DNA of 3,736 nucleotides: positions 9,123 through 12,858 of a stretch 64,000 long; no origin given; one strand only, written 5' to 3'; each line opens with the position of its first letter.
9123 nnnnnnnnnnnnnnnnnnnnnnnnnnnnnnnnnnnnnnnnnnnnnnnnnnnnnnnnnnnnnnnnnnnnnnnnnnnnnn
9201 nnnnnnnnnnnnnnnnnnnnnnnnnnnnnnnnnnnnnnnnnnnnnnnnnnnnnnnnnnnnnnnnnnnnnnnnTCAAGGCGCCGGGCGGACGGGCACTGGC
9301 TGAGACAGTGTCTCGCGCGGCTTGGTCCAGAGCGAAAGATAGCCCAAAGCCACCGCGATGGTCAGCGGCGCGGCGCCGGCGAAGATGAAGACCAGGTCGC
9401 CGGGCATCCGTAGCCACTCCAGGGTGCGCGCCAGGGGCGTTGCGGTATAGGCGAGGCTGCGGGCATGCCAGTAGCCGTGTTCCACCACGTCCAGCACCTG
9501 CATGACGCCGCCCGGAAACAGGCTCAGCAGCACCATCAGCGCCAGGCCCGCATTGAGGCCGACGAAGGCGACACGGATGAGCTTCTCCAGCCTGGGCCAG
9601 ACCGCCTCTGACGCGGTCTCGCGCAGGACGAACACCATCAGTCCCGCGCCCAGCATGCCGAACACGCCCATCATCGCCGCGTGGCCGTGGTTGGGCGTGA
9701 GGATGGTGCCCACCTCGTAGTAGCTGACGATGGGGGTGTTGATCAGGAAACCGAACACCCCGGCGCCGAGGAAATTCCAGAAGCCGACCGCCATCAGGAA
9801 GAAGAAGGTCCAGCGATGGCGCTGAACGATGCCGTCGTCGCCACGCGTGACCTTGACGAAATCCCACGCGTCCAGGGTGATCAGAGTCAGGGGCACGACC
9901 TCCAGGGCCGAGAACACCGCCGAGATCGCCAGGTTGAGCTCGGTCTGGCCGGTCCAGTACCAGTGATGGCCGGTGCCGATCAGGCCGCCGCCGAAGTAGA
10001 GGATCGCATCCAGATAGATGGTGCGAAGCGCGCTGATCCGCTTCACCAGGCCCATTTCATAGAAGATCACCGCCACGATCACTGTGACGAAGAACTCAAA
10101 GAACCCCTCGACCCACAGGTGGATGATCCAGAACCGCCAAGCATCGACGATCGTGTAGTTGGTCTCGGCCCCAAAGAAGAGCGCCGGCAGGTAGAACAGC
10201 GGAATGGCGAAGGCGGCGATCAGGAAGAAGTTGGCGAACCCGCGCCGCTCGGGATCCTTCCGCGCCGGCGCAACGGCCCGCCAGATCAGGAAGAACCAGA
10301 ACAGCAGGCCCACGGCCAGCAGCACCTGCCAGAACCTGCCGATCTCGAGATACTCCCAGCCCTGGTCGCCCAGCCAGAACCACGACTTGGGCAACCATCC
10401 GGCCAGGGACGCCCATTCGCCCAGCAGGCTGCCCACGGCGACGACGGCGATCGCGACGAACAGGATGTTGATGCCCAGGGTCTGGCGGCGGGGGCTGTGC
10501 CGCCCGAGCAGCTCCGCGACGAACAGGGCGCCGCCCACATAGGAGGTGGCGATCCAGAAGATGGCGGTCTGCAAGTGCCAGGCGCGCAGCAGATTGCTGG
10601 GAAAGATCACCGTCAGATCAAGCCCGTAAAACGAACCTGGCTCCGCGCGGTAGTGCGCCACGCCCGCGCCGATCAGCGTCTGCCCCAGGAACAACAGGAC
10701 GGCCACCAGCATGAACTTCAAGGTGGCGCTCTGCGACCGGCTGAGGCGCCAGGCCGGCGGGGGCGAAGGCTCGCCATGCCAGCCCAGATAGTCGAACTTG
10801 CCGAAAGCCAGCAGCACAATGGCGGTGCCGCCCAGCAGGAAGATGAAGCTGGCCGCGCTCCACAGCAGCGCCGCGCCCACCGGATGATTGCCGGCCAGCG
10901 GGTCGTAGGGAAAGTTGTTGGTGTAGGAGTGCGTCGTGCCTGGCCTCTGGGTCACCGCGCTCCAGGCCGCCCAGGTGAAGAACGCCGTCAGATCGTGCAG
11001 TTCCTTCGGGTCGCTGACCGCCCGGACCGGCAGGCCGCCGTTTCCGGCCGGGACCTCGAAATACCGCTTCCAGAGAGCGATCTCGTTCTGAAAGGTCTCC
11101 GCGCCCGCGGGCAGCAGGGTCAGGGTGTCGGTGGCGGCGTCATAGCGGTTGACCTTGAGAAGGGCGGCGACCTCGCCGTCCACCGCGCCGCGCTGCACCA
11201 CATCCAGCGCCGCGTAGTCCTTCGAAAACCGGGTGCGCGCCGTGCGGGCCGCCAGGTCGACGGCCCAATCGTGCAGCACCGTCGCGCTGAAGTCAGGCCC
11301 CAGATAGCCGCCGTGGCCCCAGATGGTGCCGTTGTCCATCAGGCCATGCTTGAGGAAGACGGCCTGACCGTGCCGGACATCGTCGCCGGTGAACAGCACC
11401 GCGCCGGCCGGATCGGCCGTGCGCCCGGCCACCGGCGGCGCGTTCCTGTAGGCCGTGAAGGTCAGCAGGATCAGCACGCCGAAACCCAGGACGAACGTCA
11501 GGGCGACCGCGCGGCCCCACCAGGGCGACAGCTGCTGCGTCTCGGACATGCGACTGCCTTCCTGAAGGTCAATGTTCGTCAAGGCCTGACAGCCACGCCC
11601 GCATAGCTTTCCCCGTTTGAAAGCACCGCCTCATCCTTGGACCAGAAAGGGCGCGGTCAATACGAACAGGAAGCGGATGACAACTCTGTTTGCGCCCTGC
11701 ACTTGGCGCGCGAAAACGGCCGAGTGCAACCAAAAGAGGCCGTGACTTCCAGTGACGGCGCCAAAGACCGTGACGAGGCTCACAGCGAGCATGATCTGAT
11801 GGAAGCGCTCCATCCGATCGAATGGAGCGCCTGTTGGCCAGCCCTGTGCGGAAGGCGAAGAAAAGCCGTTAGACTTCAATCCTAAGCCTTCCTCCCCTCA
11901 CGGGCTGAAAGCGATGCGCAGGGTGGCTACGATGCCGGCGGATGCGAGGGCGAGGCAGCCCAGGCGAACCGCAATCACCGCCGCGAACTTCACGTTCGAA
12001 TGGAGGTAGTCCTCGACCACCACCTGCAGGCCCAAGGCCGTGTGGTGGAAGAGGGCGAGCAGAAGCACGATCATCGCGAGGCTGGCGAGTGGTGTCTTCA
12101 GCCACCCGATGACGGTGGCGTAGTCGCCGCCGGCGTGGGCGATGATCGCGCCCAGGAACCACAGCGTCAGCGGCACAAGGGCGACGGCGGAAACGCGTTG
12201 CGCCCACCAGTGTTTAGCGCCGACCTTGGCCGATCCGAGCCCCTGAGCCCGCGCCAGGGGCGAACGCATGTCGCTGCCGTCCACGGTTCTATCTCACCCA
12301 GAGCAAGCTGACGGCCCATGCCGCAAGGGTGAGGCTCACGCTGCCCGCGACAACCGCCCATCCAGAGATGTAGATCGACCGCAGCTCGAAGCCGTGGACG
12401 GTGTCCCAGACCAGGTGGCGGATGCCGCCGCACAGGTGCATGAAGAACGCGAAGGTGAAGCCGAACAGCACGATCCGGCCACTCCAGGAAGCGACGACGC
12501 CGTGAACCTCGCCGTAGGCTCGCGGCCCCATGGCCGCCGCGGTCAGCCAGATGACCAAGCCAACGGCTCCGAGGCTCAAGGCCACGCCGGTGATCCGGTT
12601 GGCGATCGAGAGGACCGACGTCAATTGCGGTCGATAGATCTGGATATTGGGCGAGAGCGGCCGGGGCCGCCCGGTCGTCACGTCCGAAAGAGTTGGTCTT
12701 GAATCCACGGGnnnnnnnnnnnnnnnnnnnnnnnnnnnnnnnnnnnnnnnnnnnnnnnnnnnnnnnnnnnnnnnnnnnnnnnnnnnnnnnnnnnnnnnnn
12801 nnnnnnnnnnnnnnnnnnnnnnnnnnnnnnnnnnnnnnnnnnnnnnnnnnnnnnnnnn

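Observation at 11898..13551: sdhB-sdhC-sdhD operon with no flavoprotein subunit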

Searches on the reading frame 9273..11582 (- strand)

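Call 3: search_protein_families(library=pfam, proteins=[window:9273-11582:-])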
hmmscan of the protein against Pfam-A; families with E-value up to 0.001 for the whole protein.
window:9273-11582:- (769 aa): 2 families
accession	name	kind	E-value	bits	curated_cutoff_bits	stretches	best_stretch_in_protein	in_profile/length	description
PF22085.1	NorB_cytochrome_c-like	-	2.3e-51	175.2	29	1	57-226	6-181/181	Nitric oxide reductase subunit B, cytochrome c-like domain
PF00115.25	COX1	-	1.3e-49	169.7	34.8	1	286-730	2-435/436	Cytochrome C and Quinol oxidase polypeptide I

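Call 4: search_protein_families(library=ncbifam, proteins=[window:9273-11582:-])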
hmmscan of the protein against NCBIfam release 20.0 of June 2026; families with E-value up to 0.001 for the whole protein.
window:9273-11582:- (769 aa): 0 families

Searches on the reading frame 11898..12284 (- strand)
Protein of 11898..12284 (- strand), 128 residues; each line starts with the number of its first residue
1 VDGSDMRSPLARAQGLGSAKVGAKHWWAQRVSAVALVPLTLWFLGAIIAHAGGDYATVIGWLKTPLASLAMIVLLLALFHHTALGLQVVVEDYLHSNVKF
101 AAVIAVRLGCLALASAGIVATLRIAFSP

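Call 3: search_protein_families(library=pfam, proteins=[window:11898-12284:-])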
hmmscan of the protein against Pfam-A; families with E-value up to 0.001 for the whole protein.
window:11898-12284:- (128 aa): 2 families
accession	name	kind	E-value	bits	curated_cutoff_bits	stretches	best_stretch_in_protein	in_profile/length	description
PF01127.27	Sdh_cyt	-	5e-23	81.9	25.8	1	5-108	2-116/122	Succinate dehydrogenase/Fumarate reductase transmembrane subunit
PF05328.17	CybS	-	0.0001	22.4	27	1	22-116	32-108/133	CybS, succinate dehydrogenase cytochrome B small subunit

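Call 4: search_protein_families(library=ncbifam, proteins=[window:11898-12284:-])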
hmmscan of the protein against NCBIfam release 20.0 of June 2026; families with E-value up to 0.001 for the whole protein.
window:11898-12284:- (128 aa): 2 families
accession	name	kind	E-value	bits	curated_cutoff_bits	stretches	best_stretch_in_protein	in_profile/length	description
TIGR02968.1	succ_dehyd_anc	equivalog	1.9e-22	79.4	41.8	1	20-119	2-102/105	succinate dehydrogenase, hydrophobic membrane anchor protein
TIGR02970.1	succ_dehyd_cytB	equivalog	0.00016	21.9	52.3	1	21-99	16-97/120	succinate dehydrogenase, cytochrome b556 subunit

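Call 23: search_solved_structures(query=window:11898-12284:-, show_alignments=3, max_evalue=0.1)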
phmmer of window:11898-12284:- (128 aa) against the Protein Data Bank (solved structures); distinct sequences matched with E-value up to 0.1: 1.
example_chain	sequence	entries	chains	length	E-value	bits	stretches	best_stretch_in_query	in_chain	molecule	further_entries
6lum_C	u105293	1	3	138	0.021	18.5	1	23-119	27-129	Succinate dehydrogenase subunit C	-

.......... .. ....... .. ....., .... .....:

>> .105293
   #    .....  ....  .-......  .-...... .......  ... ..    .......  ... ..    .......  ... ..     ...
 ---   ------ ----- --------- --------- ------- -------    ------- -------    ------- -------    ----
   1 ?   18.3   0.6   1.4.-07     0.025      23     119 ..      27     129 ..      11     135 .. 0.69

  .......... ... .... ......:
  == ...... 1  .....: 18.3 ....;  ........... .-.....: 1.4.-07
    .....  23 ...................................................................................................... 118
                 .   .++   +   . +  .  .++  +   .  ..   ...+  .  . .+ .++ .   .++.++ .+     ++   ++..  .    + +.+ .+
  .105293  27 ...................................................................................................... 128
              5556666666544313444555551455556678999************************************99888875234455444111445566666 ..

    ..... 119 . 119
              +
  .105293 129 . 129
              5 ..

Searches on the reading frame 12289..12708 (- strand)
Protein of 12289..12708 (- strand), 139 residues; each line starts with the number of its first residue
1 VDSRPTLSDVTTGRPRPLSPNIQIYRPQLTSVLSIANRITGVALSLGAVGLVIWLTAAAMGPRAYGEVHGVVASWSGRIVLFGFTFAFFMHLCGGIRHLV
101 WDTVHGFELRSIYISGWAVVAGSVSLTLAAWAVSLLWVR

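Call 3: search_protein_families(library=pfam, proteins=[window:12289-12708:-])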
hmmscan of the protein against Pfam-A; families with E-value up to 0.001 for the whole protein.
window:12289-12708:- (139 aa): 1 family
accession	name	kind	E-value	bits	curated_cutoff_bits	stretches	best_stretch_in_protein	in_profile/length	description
PF01127.27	Sdh_cyt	-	5.1e-31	107.7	25.8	1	14-129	3-121/122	Succinate dehydrogenase/Fumarate reductase transmembrane subunit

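Call 4: search_protein_families(library=ncbifam, proteins=[window:12289-12708:-])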
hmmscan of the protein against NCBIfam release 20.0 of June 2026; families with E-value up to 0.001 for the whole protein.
window:12289-12708:- (139 aa): 3 families
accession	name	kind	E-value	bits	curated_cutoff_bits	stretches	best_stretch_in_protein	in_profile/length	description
TIGR02970.1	succ_dehyd_cytB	equivalog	2.1e-33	115.1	52.3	1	15-132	2-119/120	succinate dehydrogenase, cytochrome b556 subunit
NF007021.0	PRK09487.1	equivalog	9e-11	42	180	1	14-134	7-126/129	succinate dehydrogenase cytochrome b556 subunit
TIGR02968.1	succ_dehyd_anc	equivalog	1.9e-05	24.8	41.8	1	35-133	9-101/105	succinate dehydrogenase, hydrophobic membrane anchor protein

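Call 22: search_solved_structures(query=window:12289-12708:-, show_alignments=3)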
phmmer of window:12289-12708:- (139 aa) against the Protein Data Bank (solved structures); distinct sequences matched with E-value up to 0.001: 14.
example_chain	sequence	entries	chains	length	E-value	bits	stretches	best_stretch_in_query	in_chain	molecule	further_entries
2fbw_C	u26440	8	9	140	1.1e-14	58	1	11-122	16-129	Succinate dehydrogenase cytochrome b560 subunit, mitochondrial | Succinate dehydrogenase cytochrome b, large subunit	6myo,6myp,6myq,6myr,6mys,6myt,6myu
2h88_C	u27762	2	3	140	1.2e-14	58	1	11-121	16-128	SUCCINATE DEHYDROGENASE CYTOCHROME B, LARGE SUBUNIT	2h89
2wqy_C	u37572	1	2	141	1.3e-14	57.8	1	11-121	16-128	SUCCINATE DEHYDROGENASE CYTOCHROME B, LARGE SUBUNIT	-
1yq3_C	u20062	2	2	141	1.6e-14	57.5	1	11-121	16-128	SUCCINATE DEHYDROGENASE CYTOCHROME B, LARGE SUBUNIT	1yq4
9kps_C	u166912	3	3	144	2.2e-12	50.6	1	15-123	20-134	Sdh3p | Succinate dehydrogenase [ubiquinone] cytochrome b subunit, mitochondrial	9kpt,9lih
9kq3_C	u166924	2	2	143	2.5e-12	50.4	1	15-123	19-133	Sdh3p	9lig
6lo8_C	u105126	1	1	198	4.7e-12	49.5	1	15-123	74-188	Succinate dehydrogenase [ubiquinone] cytochrome b subunit, mitochondrial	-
9qdl_C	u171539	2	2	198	5.9e-12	49.2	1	15-123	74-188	Succinate dehydrogenase [ubiquinone] cytochrome b subunit, mitochondrial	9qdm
1zoy_C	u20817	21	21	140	2.4e-11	47.2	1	12-124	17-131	Large cytochrome binding protein | Succinate dehydrogenase cytochrome b560 subunit, mitochondrial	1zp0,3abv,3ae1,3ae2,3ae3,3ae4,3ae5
8gs8_C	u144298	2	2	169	2.6e-11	47.1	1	12-124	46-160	Succinate dehydrogenase cytochrome b560 subunit, mitochondrial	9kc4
4ytp_C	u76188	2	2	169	4e-11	46.5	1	12-124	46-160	Succinate dehydrogenase cytochrome b560 subunit, mitochondrial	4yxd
1nek_C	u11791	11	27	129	2.7e-10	43.8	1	14-105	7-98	Succinate dehydrogenase cytochrome b-556 subunit | Succinate dehydrogenase cytochrome b556 subunit | Succinate dehydrogenase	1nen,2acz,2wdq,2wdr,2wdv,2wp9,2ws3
2wu2_C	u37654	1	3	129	5.8e-09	39.5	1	14-105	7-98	SUCCINATE DEHYDROGENASE CYTOCHROME B556 SUBUNIT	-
3vr8_C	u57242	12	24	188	7e-08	36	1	15-131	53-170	Cytochrome b-large subunit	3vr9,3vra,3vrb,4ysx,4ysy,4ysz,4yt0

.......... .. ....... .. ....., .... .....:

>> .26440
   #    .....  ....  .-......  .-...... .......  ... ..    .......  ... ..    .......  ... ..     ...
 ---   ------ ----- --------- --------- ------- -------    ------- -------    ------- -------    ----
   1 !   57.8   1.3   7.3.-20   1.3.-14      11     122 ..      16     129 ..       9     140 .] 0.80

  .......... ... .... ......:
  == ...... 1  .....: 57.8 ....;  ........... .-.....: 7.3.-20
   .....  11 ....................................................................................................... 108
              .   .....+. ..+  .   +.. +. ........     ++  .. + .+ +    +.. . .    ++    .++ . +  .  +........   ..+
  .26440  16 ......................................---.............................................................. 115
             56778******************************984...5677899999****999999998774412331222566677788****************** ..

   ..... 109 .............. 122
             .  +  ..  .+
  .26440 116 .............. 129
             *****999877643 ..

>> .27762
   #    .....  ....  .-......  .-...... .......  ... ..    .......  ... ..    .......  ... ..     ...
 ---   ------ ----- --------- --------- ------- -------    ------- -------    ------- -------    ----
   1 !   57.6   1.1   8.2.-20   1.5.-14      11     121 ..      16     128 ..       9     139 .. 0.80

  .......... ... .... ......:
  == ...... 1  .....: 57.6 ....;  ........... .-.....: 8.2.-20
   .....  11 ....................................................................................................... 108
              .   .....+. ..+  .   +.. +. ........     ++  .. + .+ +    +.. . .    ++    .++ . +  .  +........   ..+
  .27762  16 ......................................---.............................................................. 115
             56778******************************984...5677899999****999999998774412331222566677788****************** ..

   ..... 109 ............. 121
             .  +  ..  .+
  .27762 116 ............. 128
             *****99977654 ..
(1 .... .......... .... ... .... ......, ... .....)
